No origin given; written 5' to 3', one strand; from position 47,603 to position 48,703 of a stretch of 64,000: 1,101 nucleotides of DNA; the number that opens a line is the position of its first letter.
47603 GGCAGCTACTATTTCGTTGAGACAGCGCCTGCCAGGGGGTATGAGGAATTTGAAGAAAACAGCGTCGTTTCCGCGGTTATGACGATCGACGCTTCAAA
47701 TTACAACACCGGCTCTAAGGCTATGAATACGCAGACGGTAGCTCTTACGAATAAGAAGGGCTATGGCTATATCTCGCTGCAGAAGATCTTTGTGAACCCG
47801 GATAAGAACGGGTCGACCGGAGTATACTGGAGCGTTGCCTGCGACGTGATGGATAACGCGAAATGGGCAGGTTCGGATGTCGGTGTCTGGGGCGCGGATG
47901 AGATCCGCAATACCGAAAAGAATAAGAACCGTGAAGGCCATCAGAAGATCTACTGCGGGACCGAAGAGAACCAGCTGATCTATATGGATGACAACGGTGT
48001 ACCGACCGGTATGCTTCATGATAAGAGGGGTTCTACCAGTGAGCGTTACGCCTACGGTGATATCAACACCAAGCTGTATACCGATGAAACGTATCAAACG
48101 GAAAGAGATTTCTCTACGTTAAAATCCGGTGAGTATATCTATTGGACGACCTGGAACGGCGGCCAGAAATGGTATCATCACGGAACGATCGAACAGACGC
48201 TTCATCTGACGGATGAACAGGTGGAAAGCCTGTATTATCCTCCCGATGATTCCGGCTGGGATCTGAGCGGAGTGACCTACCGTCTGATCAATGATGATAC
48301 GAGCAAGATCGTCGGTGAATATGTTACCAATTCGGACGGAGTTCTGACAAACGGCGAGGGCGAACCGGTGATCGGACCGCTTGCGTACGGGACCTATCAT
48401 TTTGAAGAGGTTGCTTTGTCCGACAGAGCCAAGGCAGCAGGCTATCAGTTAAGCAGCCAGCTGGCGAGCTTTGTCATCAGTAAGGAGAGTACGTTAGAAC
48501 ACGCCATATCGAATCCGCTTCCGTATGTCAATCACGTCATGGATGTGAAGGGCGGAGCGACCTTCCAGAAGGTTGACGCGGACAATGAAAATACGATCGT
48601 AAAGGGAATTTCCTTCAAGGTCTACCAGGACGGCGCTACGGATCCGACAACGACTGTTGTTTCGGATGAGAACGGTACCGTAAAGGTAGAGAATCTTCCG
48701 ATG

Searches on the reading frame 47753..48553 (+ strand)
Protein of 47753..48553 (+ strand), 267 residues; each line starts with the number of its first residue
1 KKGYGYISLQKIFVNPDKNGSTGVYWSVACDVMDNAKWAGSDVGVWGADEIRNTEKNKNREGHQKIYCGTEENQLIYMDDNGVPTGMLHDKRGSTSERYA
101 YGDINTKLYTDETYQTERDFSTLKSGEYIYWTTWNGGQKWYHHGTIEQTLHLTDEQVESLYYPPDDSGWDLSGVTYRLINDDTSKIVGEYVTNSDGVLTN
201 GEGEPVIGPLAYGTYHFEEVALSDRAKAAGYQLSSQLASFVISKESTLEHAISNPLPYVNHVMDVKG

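Call 5: search_protein_families(library=pfam, max_evalue=1, proteins=[window:47753-48553:+])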
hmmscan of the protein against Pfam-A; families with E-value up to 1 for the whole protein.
seq(267 aa): 2 families
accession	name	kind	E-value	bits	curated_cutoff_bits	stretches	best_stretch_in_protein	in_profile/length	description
PF17802.7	SpaA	-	5.3e-07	30.2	23.1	1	168-250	13-85/91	Prealbumin-like fold domain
PF14350.11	Beta_protein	-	0.053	13.4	27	1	17-60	279-321/342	Beta protein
